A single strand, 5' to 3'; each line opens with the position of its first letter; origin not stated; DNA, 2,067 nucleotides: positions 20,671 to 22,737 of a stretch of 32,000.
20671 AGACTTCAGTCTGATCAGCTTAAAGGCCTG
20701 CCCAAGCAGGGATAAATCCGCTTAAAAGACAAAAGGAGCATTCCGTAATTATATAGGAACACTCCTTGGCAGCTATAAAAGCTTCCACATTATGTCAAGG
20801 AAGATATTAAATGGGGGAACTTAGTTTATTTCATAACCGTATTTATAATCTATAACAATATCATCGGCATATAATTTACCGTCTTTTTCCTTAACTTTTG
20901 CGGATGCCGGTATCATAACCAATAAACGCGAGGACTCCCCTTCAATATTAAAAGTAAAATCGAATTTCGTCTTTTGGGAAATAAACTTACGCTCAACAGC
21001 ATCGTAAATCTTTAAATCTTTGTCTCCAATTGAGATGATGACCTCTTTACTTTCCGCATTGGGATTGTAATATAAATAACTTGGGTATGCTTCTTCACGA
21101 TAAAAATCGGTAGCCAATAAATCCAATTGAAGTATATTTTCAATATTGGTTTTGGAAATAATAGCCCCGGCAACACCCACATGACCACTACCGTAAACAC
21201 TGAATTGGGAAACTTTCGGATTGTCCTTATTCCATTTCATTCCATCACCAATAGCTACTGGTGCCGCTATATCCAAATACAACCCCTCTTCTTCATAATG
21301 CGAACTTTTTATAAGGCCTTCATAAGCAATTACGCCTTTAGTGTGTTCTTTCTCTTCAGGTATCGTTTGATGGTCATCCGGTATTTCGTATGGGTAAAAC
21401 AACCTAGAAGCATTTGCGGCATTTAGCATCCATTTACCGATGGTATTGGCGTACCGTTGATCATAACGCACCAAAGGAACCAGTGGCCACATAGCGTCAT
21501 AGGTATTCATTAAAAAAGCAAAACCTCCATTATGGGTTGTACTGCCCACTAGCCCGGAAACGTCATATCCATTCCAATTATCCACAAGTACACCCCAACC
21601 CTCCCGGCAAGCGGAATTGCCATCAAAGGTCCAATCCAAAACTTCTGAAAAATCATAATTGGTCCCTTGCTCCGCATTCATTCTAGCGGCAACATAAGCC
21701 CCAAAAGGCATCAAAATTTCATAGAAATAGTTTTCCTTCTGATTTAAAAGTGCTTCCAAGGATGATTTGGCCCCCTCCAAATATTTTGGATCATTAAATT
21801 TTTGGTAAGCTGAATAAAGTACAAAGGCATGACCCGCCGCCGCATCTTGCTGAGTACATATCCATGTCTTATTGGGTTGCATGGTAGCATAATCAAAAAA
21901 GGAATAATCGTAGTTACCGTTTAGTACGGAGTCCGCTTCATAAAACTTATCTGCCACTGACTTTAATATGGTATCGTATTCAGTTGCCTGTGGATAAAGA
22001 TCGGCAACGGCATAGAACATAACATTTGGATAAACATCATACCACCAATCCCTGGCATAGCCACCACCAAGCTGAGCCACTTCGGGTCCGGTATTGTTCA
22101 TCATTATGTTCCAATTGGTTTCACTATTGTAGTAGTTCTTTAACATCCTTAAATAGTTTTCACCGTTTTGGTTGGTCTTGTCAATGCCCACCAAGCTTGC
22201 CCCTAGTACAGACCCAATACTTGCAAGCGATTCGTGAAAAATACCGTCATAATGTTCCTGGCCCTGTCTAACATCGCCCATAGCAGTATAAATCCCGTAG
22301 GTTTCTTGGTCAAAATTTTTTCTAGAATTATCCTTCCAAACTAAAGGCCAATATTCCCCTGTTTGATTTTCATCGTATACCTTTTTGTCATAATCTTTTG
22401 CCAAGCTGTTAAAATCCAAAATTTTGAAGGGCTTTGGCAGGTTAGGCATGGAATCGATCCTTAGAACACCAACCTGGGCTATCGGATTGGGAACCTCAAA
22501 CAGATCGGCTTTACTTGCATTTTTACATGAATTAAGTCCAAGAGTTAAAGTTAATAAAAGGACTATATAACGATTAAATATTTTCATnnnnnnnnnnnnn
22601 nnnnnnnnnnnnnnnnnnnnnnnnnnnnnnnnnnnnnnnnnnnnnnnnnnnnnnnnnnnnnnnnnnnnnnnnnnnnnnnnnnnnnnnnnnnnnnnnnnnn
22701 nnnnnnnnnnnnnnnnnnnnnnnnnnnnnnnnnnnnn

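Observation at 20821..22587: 588-aa lipoprotein with no recognisable family at the end of a GH130-MFS operon: candidate new glycan-active enzyme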

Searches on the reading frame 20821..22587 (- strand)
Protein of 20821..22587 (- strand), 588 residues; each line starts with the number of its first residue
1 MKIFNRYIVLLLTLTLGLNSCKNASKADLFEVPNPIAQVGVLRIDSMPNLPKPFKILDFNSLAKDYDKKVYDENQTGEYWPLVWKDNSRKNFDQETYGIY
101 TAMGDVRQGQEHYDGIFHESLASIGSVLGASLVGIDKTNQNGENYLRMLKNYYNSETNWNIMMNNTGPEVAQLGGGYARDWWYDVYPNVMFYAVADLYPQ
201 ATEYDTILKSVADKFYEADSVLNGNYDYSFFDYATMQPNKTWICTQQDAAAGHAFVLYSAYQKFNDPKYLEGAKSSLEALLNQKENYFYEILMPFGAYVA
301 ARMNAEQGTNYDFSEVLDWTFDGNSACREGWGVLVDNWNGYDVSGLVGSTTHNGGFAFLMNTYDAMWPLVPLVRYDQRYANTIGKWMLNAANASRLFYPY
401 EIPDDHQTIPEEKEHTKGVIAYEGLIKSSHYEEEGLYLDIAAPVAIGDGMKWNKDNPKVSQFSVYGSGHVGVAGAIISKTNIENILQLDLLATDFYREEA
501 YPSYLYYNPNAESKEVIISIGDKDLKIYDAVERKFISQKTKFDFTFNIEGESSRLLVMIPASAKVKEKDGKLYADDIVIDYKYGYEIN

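Call 5: search_protein_families(library=pfam, proteins=[window:20821-22587:-], max_evalue=0.01)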
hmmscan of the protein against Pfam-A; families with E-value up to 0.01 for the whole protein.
window:20821-22587:- (588 aa): 1 family
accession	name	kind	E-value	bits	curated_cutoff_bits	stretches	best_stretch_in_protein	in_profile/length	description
PF06662.19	C5-epim_C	-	0.0014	18.6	23.3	1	225-283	8-64/188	D-glucuronyl C5-epimerase C-terminus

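Call 6: search_protein_families(library=ncbifam, proteins=[window:20821-22587:-], max_evalue=0.1)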
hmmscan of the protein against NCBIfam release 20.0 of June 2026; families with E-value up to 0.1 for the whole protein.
window:20821-22587:- (588 aa): 0 families

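Call 7: search_solved_structures(query=window:20821-22587:-, max_evalue=10, show_alignments=2)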
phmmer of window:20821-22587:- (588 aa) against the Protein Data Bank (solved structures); distinct sequences matched with E-value up to 10: 2.
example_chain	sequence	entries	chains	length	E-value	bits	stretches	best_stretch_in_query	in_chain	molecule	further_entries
4ls3_A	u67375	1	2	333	0.029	16.1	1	30-93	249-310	Nickel (III) ABC transporter, periplasmic iron-bindin gprotein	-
4ino_A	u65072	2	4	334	0.22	13.1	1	30-87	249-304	Nickel (II) ABC transporter, periplasmic nickel-binding protein | Iron (III) ABC transporter, periplasmic iron-binding protein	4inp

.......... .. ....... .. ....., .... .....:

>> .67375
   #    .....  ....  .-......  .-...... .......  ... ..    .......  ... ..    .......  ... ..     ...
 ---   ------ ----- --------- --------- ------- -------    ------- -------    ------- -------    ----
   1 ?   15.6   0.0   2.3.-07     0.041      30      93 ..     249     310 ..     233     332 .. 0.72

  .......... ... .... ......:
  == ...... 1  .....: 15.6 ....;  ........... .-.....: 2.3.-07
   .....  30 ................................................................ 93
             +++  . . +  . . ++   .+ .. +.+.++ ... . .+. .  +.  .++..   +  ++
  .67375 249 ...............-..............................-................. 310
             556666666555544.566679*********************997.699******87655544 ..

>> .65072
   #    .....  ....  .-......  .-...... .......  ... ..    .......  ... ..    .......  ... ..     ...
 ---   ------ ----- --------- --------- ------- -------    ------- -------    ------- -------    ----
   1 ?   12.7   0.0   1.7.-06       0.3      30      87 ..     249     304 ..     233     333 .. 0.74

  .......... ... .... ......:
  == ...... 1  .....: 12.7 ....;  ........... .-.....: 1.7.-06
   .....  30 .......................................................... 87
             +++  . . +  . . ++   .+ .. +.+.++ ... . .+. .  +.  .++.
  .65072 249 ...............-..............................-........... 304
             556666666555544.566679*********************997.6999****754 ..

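Call 8: find_homologous_proteins(query=window:20821-22587:-, max_evalue=0.001)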
Query window:20821-22587:- (588 aa): 4201 proteins with E <= 0.001 among 8000 candidates; the best 120 are listed.
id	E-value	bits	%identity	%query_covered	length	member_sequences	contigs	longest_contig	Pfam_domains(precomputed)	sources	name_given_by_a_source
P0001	0.0e+0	1362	100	100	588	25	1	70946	-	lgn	-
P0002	0.0e+0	1288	94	99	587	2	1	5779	-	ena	-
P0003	0.0e+0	1255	96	94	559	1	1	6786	-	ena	-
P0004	0.0e+0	1225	89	99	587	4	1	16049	-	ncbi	-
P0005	0.0e+0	1211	87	99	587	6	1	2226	-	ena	-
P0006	0.0e+0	1188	85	99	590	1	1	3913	-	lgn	-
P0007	0.0e+0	1187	86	99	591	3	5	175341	-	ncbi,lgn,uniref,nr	ncbi:hypothetical protein HZY62_16200 [Maribacter polysiphoniae]|uniref:D-glucuronyl C5-epimerase C-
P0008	0.0e+0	1179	84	99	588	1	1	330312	-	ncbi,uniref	ncbi:hypothetical protein [Sediminicola sp. 1XM1-17]|uniref:hypothetical protein n=1 Tax=Sediminicol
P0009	0.0e+0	1179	85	99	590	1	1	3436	-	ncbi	-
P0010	0.0e+0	1179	85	99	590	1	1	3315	-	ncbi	-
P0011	0.0e+0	1177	85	99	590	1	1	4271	-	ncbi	-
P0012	0.0e+0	1177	85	99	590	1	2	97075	-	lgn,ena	-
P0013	0.0e+0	1160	83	99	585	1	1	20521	-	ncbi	-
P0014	0.0e+0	1157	83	99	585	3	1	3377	-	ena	-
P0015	0.0e+0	1122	82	98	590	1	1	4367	-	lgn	-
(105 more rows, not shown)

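Call 11: find_related_loci(query=window:20821-22587:-, collection=genome_contigs, flank=10000)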
Query window:20821-22587:- (588 aa) in genome_contigs; peptide patterns used: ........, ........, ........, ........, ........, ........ (x = any residue, [..] = any of these).
106 stretches matched a pattern; 47 encode a relative of the query (tblastn E <= 1e-3); 46 distinct loci.
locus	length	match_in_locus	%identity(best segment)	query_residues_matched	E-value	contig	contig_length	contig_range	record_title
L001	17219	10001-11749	89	1-583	0e+0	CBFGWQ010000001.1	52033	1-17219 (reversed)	MAG TPA_asm: uncultured Arenibacter sp. isolate SRR17295757_metabat2_54 genome assembly, contig: ERZ23398518.511, whole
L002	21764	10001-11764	89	1-588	0e+0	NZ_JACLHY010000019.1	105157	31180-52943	Arenibacter arenosicollis strain BSSL-BM3 19, whole genome shotgun sequence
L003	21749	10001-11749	84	1-583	0e+0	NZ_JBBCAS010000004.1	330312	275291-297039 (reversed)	Sediminicola sp. 1XM1-17 NODE_4_length_330312_cov_178.892328, whole genome shotgun sequence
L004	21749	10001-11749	86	1-583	0e+0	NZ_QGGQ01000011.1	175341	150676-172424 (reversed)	Maribacter polysiphoniae strain DSM 23514 LX92DRAFT_scaffold00011.11, whole genome shotgun sequence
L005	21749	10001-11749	87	1-583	0e+0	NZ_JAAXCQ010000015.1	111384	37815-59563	Arenibacter sp. 6A1 Scaffold15_1, whole genome shotgun sequence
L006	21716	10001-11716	79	8-583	0e+0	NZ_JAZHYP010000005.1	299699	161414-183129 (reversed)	Mariniflexile soesokkakense strain KCTC 32427 NODE_5_length_299699_cov_64.795287, whole genome shotgun sequence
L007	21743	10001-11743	78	1-583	0e+0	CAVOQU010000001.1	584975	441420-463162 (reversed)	MAG: uncultured Flavobacteriaceae bacterium isolate MFD09964.bin.1.347 genome assembly, contig: contig_149, whole genome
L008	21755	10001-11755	77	1-587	0e+0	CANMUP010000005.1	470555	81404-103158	uncultured Flaviramulus sp. isolate N17-2-Z.fasta genome assembly, contig: NODE_5, whole genome shotgun sequence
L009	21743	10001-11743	78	1-583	0e+0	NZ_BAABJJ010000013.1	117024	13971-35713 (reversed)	Algibacter agarivorans strain JCM 18285 sequence13, whole genome shotgun sequence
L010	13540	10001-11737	77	1-583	0e+0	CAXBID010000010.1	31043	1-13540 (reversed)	MAG TPA_asm: uncultured Flavobacteriaceae bacterium isolate ERR2762127_metabat2_24 genome assembly, contig: ERZ3421847.7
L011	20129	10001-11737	77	1-583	0e+0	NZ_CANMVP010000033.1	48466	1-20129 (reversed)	Uncultured Polaribacter sp. isolate YR2-5-5-J.fasta NODE_33, whole genome shotgun sequence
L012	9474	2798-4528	76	1-583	0e+0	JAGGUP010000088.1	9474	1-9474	MAG: Bacteroidales bacterium isolate AUK077 PB_MBMC_031_c_000000000106, whole genome shotgun sequence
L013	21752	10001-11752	75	1-586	0e+0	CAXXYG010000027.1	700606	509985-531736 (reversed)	MAG: Prolixibacteraceae bacterium isolate c5aaabb9-5acb-4620-bd6b-453916c288cd genome assembly, contig: contig_27, whole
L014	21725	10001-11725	74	5-583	0e+0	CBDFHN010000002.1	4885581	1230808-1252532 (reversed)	MAG: Flavobacteriaceae bacterium isolate d55f30a9-e47d-4664-b1cb-90e7c3cf2b7e genome assembly, contig: contig_2, whole g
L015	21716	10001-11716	77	6-584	0e+0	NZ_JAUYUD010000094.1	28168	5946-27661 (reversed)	MAG: Lutibacter sp. isolate C9_concoct.bin.15 C9_k141_140918, whole genome shotgun sequence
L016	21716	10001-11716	73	7-583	0e+0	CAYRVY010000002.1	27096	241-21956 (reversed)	MAG TPA_asm: uncultured Flavobacteriaceae bacterium isolate SRP215229_co1_17 genome assembly, contig: NODE_947_length_27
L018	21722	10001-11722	69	5-583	0e+0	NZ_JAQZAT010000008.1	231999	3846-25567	Flavivirga sp. 57AJ16 Scaffold8, whole genome shotgun sequence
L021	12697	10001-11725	69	6-583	0e+0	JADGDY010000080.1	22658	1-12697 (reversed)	MAG: Bacteroidales bacterium isolate BB22 NODE_2135_length_22658_cov_4.189326, whole genome shotgun sequence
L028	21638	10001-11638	61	36-583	0e+0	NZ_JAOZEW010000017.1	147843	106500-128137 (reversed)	Flavobacterium shii strain LS1R49 1.11581_17, whole genome shotgun sequence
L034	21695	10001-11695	58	4-582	0e+0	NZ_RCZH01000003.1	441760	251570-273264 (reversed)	Flavobacterium pectinovorum strain 42 scaffold3.1, whole genome shotgun sequence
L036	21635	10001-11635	59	36-582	0e+0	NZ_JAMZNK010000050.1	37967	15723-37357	Flavobacterium azizsancarii strain AC NODE_50_length_37967_cov_31.385487_pilon, whole genome shotgun sequence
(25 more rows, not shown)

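Call 18: search_protein_representatives(protein=window:20821-22587:-)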
Query: 588 residues. Proteins with E-value up to 0.001 (for the whole library): 1035; up to 1e-10: 727; up to 1e-30: 392. The best 150 are listed.
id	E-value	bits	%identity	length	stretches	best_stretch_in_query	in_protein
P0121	2.5e-191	653.7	50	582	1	8-583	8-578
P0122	8.4e-184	628.8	52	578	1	33-576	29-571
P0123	2.9e-147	508.1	47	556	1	37-583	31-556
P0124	9.6e-135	466.8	45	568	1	29-582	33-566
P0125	5.6e-126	437.9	40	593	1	38-582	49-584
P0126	7.5e-124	430.8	42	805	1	37-583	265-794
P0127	6.2e-122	424.5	42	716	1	38-582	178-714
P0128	1.4e-121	423.3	40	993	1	34-579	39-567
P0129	3.3e-120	418.8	41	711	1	37-581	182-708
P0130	4.1e-120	418.5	42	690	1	38-581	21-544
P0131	2.2e-118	412.8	42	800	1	37-582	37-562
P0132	2.7e-118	412.5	42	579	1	38-582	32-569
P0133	2.2e-117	409.5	41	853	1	35-582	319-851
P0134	4.6e-117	408.4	42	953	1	34-584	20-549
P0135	4.8e-117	408.3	41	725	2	36-433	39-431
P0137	1.4e-115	403.5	40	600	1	37-581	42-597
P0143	2.8e-110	386.0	39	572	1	36-583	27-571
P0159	4.5e-104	365.5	38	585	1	32-582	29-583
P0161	3.5e-103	362.6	38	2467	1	28-586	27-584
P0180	4.0e-97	342.6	37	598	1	30-583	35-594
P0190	1.1e-94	334.5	37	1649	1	31-581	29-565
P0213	1.2e-89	317.9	36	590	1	16-580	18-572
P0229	2.4e-85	303.7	35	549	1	30-581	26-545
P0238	4.6e-83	296.1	34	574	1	38-582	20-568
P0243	1.9e-81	290.8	40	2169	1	37-582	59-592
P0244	2.0e-81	290.7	36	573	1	38-583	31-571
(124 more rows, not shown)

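Call 23: search_protein_families(library=pfam, alignment_id=A2, max_evalue=0.0001)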
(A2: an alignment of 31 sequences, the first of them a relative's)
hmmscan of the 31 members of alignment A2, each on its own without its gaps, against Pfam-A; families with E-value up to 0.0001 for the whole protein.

A. member 1, P0126 (805 aa): 1 family
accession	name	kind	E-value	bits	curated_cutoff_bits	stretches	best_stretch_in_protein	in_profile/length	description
PF13385.13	Laminin_G_3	-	1.4e-06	28.9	27.6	1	105-252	18-142/151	Concanavalin A-like lectin/glucanases superfamily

B. families by the number of members that match (of 31 scanned): 31 families (the first 25 are shown)
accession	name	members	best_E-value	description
PF00754.31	F5_F8_type_C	6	8.2e-50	F5/8 type C domain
PF22633.2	F5_F8_type_C_2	6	3.4e-49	NedA-like, galactose-binding domain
PF13385.13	Laminin_G_3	6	8.1e-26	Concanavalin A-like lectin/glucanases superfamily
PF16640.11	Big_3_5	4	4.9e-24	Bacterial Ig-like domain (group 3)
PF18962.6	Por_Secre_tail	4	2.5e-13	Secretion system C-terminal sorting domain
PF00395.25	SLH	3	2.3e-38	S-layer homology domain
PF12951.13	PATR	3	2.4e-27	Passenger-associated-transport-repeat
PF00041.27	fn3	2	7.9e-42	Fibronectin type III domain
PF25059.1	FN3_DSCAM-DSCAML_C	2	9.5e-21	DSCAM/DSCAML C-terminal Fn3-like domain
PF21910.2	GH85_C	2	1.4e-09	GH85 endohexosaminidases, C-terminal domain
PF00801.26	PKD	2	2.6e-08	PKD domain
PF16794.11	fn3_4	2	1e-07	Fibronectin-III type domain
PF13927.12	Ig_3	2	1.2e-07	Immunoglobulin domain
PF13895.12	Ig_2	2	1.4e-06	Immunoglobulin domain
PF18676.6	MBG_2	1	1.7e-25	MBG domain (YGX type)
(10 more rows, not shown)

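Call 28: predict_structure(alignment_id=A1)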
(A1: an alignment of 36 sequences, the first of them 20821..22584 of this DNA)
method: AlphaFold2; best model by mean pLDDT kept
length: 587 residues; sequences in the alignment: 36
mean_pLDDT: 93.4   pTM: 0.91
mean pLDDT of the five models: 93.4, 93.1, 92.7, 92.2, 92.0
residues with pLDDT >= 90: 500; 70-90: 58; 50-70: 23; < 50: 6
segments of 3 or more residues with pLDDT < 50: 20-22
pLDDT, mean of each block of 10 residues (from residue 1): 76 68 52 88 97 98 98 95 95 96 93 92 98 97 97 94 90 83 97 98 97 98 96 96 95 99 98 98 95 98 97 96 92 97 97 94 98 98 99 98 96 97 87 72 92 92 98 98 98 97 98 96 96 94 97 98 94 97 68
secondary structure, 60 per line:
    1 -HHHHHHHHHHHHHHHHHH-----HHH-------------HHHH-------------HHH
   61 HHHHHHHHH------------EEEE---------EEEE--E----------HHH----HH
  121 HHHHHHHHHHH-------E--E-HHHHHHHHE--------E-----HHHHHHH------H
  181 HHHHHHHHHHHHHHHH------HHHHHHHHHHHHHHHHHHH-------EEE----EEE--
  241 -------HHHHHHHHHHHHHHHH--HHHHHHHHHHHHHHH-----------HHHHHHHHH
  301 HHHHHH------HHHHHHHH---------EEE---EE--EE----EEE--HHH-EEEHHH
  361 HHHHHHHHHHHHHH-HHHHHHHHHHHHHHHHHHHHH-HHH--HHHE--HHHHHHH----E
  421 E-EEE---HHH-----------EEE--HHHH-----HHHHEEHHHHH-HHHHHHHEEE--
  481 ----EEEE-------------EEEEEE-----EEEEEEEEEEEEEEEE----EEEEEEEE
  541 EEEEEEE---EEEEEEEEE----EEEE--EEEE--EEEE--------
elements in order: H2-19 H41-44 H58-69 E82-85 E95-98 H119-131 H144-151 H167-173 H180-196 H203-221 E229-231 E236-238 H248-263 H266-280 H292-306 H313-320 E330-332 E346-348 E355-357 H358-374 H376-396 H409-415 E423-425 E443-445 H448-451 H457-460 H463-467 H469-475 E476-478 E485-488 E502-507 E513-528 E533-547 E551-559 E564-567 E570-573 E576-579

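Call 30: search_protein_families(library=pfam, proteins=[L018:6099-7424:+, L028:4897-7353:+, L036:5107-6591:+], max_evalue=0.01)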
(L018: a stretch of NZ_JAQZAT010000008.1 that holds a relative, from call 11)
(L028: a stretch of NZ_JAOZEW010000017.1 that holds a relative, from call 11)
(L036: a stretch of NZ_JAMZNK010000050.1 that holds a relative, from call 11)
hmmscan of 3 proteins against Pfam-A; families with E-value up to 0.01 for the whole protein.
L018:6099-7424:+ (441 aa): 0 families

L028:4897-7353:+ (818 aa): 0 families

L036:5107-6591:+ (494 aa): 0 families

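Call 31: fold_search(model_id=the predicted structure, library=pdb)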
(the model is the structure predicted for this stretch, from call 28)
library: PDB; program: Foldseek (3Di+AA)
matches with E <= 10: 996; with E <= 0.001: 22
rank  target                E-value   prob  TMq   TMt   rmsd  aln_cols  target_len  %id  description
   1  7exw                  6.1e-07  1.00  0.37  0.34  14.8       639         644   10  GH127 beta-L-arabinofuranosidase HypBA1 covalently complexed with alpha-L-arabinofuranosylamide (released 2021-11-17)
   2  8k7x                  2.2e-06  1.00  0.34  0.31  15.8       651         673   11  Crystal structure of GH146 beta-L-arabinofuranosidase Bll3HypBA1 (amino acids 380-1223) in complex with Tris (released 2024-02-21)
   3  8qf8_A                2.8e-06  1.00  0.34  0.28  15.7       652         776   11  GH146 beta-L-arabinofuranosidase from Bacteroides thetaioatomicron in complex with beta-l-arabinofurano cyclophellitol (released 2023-12-13)
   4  4qjy_A                3.8e-06  1.00  0.38  0.36  13.9       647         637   10  Crystal structure of native Ara127N, a GH127 beta-L-arabinofuranosidase from Geobacillus Stearothermophilus T6 (released 2015-06-10)
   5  8k7y_A                5.0e-06  1.00  0.34  0.31  16.1       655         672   10  Crystal structure of GH146 beta-L-arabinofuranosidase Bll3HypBA1 (amino acids 380-1051), ligand-free form (released 2024-02-21)
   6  6yqh                  5.8e-06  1.00  0.33  0.27  15.7       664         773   11  GH146 beta-L-arabinofuranosidase bound to covalent inhibitor (released 2021-01-27)
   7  3wrg                  6.8e-06  1.00  0.36  0.33  15.1       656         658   10  The complex structure of HypBA1 with L-arabinose (released 2014-09-03)
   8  8qf8_B                7.5e-06  1.00  0.34  0.28  15.7       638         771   11  GH146 beta-L-arabinofuranosidase from Bacteroides thetaioatomicron in complex with beta-l-arabinofurano cyclophellitol (released 2023-12-13)
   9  4qk0_A                1.1e-05  1.00  0.37  0.35  14.2       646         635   10  Crystal structure of Ara127N-Se, a GH127 beta-L-arabinofuranosidase from Geobacillus Stearothermophilus T6 (released 2015-06-10)
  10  3wkw                  1.2e-05  1.00  0.31  0.29  15.3       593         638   10  Crystal structure of GH127 beta-L-arabinofuranosidase HypBA1 from Bifidobacterium longum ligand free form (released 2014-04-30)
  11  7dif                  1.6e-05  1.00  0.35  0.32  15.2       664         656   11  GH127 beta-L-arabinofuranosidase HypBA1 covalently complexed with beta-L-arabinofuranose-configured cyclophellitol at 1. (released 2021-01-27)
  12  8qf2                  2.0e-05  1.00  0.35  0.32  15.2       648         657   10  Beta-L-Arabinofurano-cyclitol Aziridines are Cysteine-directed Broad-spectrum Inhibitors and Activity-based Probes for R (released 2023-12-13)
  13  3wrf                  2.1e-05  1.00  0.32  0.30  15.4       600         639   11  The crystal structure of native HypBA1 from Bifidobacterium longum JCM 1217 (released 2014-09-03)
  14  3wre                  2.2e-05  1.00  0.33  0.31  15.3       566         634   10  The crystal structure of native HypBA1 from Bifidobacterium longum JCM 1217 (released 2014-09-03)
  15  7exv                  2.2e-05  1.00  0.34  0.31  15.5       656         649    9  GH127 beta-L-arabinofuranosidase HypBA1 covalently complexed with beta-L-arabinofuranoylamide (released 2021-11-17)
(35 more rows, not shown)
